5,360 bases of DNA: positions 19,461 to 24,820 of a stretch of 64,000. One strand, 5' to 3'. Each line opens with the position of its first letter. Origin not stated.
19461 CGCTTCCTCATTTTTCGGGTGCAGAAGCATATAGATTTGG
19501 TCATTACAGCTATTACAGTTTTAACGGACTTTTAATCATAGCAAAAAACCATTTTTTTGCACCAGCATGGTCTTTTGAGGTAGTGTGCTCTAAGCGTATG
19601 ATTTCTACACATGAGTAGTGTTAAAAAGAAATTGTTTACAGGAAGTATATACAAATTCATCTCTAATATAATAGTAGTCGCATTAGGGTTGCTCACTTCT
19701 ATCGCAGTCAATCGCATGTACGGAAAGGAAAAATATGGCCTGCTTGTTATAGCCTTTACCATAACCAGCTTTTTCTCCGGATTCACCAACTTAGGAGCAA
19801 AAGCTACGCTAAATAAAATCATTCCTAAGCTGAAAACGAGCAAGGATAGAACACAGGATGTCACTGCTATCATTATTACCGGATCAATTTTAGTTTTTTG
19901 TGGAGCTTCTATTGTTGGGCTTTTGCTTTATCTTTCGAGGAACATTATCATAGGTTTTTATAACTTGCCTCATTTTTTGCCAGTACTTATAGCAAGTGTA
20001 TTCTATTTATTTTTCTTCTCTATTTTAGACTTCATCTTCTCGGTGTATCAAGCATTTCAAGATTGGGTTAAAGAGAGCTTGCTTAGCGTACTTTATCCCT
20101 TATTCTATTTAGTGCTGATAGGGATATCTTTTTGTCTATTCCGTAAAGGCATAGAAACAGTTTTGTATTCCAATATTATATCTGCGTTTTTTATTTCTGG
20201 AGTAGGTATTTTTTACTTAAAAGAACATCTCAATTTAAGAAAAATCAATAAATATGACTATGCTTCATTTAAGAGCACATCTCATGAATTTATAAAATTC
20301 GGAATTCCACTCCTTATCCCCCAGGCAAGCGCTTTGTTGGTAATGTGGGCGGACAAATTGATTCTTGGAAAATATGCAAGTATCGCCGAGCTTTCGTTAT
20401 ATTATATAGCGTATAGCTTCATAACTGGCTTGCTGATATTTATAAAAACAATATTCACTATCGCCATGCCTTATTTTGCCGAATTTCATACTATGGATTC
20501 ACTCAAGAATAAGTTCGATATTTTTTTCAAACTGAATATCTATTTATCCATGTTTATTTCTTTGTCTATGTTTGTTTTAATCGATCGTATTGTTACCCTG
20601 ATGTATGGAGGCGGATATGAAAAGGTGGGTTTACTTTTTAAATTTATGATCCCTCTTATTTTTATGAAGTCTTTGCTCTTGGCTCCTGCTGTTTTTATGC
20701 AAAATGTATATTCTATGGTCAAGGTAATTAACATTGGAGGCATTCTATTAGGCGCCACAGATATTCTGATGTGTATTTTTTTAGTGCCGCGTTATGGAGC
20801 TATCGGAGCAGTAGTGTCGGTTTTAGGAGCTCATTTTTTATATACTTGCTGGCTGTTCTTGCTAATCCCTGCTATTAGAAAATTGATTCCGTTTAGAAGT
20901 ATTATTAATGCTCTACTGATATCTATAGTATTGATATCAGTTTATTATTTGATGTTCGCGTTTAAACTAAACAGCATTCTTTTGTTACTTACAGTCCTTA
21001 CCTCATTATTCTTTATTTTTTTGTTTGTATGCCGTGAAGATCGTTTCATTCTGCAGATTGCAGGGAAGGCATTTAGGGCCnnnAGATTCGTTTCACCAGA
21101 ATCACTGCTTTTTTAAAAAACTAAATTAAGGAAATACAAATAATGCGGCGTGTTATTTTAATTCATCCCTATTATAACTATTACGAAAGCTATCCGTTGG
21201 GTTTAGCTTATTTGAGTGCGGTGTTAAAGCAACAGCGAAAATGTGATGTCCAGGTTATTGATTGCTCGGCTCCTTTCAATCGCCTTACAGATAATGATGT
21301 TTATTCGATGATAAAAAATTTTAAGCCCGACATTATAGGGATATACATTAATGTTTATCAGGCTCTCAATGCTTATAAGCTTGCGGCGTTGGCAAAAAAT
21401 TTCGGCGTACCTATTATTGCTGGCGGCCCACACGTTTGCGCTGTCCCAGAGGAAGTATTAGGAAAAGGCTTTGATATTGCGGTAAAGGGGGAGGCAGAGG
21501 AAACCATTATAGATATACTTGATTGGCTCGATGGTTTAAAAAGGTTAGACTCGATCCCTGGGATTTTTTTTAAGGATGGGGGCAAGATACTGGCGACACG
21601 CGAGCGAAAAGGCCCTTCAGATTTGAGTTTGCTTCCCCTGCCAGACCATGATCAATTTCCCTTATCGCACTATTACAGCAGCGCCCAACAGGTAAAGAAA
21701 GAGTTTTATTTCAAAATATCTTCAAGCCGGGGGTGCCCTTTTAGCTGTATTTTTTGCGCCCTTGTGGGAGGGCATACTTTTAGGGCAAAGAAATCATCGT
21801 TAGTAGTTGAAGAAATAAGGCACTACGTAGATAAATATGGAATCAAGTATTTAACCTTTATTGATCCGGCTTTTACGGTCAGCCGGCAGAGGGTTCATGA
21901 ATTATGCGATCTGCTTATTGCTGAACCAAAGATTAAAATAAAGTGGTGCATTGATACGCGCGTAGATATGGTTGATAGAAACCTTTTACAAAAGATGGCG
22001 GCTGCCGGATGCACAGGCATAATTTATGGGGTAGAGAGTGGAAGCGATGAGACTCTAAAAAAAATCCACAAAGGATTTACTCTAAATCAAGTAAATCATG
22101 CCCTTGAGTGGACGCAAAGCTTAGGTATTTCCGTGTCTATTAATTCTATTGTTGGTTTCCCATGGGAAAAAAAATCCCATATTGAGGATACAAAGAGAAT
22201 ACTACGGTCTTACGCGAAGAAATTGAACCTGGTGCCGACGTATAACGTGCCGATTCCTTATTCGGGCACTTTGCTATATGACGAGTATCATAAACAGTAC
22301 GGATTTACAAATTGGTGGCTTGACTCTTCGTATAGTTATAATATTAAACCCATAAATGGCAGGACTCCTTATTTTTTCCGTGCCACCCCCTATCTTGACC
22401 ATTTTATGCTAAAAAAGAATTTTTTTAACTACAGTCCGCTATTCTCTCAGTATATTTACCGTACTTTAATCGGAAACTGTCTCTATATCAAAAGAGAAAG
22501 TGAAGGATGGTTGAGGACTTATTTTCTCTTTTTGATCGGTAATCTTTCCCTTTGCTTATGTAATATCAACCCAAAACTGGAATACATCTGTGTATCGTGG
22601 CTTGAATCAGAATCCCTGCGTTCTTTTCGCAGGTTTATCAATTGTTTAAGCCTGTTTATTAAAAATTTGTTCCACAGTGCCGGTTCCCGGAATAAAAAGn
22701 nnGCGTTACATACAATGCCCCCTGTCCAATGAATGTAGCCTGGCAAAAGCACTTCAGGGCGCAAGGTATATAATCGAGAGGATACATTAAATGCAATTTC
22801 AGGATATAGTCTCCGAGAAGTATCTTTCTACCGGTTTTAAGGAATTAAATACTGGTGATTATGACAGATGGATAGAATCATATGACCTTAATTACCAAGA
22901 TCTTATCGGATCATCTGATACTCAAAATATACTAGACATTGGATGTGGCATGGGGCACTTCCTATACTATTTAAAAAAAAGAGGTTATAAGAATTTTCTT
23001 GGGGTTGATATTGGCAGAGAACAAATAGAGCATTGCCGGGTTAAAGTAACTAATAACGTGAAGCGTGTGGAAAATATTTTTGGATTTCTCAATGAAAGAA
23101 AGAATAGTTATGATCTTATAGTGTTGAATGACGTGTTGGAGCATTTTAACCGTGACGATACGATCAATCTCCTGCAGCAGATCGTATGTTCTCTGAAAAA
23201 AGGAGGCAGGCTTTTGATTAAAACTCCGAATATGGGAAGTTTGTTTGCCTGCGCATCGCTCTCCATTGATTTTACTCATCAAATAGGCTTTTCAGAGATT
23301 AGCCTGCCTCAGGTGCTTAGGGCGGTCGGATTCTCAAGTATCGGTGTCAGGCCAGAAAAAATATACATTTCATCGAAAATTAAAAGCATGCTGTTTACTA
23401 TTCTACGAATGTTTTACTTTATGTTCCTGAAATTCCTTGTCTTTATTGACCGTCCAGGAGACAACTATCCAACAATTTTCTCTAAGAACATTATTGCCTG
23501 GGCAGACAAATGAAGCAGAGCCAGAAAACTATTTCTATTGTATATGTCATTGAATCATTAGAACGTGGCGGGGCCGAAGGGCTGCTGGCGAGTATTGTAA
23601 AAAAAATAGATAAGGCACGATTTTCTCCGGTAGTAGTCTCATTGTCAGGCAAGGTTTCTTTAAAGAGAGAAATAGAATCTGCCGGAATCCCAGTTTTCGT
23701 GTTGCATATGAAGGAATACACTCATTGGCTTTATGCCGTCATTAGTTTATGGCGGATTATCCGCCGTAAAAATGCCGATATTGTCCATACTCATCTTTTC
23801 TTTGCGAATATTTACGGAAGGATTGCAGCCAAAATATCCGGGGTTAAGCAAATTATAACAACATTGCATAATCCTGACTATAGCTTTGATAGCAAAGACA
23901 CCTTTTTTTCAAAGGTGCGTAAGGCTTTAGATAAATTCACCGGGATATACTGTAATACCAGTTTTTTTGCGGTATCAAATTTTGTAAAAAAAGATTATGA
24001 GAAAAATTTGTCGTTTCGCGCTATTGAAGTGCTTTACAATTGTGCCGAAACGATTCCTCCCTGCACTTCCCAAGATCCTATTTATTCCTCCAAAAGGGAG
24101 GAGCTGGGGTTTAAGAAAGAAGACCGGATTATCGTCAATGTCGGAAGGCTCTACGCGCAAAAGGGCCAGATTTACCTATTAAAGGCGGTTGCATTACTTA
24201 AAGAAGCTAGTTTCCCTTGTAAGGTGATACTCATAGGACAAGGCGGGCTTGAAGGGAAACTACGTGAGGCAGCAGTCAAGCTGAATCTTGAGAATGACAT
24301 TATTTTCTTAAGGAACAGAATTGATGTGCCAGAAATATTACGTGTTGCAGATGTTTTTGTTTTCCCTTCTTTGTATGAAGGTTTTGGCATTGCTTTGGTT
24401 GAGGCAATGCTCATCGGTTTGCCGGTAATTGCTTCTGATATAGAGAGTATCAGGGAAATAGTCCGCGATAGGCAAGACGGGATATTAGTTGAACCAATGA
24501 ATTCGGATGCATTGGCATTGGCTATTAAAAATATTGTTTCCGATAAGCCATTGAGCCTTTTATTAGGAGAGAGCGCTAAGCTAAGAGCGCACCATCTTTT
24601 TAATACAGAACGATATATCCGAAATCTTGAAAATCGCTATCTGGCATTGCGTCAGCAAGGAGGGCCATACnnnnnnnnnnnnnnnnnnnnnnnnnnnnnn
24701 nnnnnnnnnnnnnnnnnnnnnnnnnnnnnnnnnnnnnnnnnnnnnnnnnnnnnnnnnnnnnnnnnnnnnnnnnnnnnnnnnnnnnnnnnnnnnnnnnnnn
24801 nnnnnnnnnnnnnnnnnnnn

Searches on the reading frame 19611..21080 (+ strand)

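Call 51: search_protein_families(library=pfam, proteins=[window:19611-21080:+], max_evalue=0.00001)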
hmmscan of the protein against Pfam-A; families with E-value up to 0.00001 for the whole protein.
window:19611-21080:+ (490 aa): 2 families
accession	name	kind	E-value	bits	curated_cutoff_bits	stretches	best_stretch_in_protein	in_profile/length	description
PF01943.22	Polysacc_synt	-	1.1e-19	71.4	28.2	1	11-293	4-274/274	Polysaccharide biosynthesis protein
PF13440.11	Polysacc_synt_3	-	2.4e-13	50.4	23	1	35-337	4-289/293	Polysaccharide biosynthesis protein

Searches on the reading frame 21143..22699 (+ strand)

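Call 51: search_protein_families(library=pfam, proteins=[window:21143-22699:+], max_evalue=0.00001)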
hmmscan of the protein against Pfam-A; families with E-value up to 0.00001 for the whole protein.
window:21143-22699:+ (519 aa): 2 families
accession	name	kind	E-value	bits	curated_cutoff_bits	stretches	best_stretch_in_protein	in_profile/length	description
PF04055.27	Radical_SAM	-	8.2e-19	68.8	29.5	1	192-352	1-164/166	Radical SAM superfamily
PF02310.24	B12-binding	-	1.1e-15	58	32.1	1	14-123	10-118/121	B12 binding domain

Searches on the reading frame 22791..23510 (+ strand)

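Call 51: search_protein_families(library=pfam, proteins=[window:22791-23510:+], max_evalue=0.00001)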
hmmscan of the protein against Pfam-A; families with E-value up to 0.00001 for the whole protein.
window:22791-23510:+ (240 aa): 9 families
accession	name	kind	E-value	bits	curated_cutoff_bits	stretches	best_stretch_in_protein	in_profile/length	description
PF13489.12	Methyltransf_23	-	2.3e-18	66.9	27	1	42-181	21-159/164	Methyltransferase domain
PF13649.12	Methyltransf_25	-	1.4e-15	58.2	27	1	47-139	1-97/97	Methyltransferase domain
PF08241.18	Methyltransf_11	-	2e-14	54.4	21.2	1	48-143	1-95/95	Methyltransferase domain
PF08242.18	Methyltransf_12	-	9.3e-14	52.4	30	1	48-141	1-98/98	Methyltransferase domain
PF13847.12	Methyltransf_31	-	3e-13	50.1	27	1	43-152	3-119/145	Methyltransferase domain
PF02353.26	CMAS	-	7.9e-08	32.4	27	1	43-146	62-167/273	Mycolic acid cyclopropane synthetase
PF07021.18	MetW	-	4e-07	30.3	21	1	44-150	14-114/193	Methionine biosynthesis protein MetW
PF05175.20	MTS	-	9e-06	25.9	23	0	43-143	31-138/170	Methyltransferase small domain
PF08003.17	Methyltransf_9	-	1e-05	25.2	23.8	0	43-145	115-219/315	Protein of unknown function (DUF1698)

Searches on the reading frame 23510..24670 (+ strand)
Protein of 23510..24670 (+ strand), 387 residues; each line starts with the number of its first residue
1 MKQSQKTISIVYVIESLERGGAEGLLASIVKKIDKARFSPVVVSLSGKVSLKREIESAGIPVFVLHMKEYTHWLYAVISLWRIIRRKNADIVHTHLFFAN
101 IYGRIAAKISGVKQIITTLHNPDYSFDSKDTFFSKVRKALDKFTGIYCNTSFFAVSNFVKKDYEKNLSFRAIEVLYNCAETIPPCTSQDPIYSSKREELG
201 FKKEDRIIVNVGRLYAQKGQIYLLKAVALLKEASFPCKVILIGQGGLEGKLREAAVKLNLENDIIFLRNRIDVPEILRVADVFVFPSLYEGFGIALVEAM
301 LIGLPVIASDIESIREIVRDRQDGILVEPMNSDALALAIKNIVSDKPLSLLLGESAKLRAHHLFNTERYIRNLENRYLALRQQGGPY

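Call 51: search_protein_families(library=pfam, proteins=[window:23510-24670:+], max_evalue=0.00001)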
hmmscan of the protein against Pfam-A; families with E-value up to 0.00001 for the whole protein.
window:23510-24670:+ (387 aa): 6 families
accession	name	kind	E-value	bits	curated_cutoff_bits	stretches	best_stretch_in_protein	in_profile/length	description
PF00534.26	Glycos_transf_1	-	2.3e-42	144.9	26.4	1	195-357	5-170/172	Glycosyl transferases group 1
PF13692.12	Glyco_trans_1_4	-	1.2e-36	126.6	27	1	206-345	2-142/142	Glycosyl transferases group 1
PF13439.12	Glyco_transf_4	-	2.7e-18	67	28.5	1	20-178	2-165/170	Glycosyltransferase Family 4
PF13477.12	Glyco_trans_4_2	-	3.6e-09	37.3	23.4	1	27-148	14-137/139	Glycosyl transferase 4-like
PF13579.12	Glyco_trans_4_4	-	1.3e-07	32.5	29.7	1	20-140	1-120/158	Glycosyl transferase 4-like domain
PF20706.3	GT4-conflict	-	6.1e-07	29.2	26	1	202-311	194-313/385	Family 4 Glycosyltransferase in conflict systems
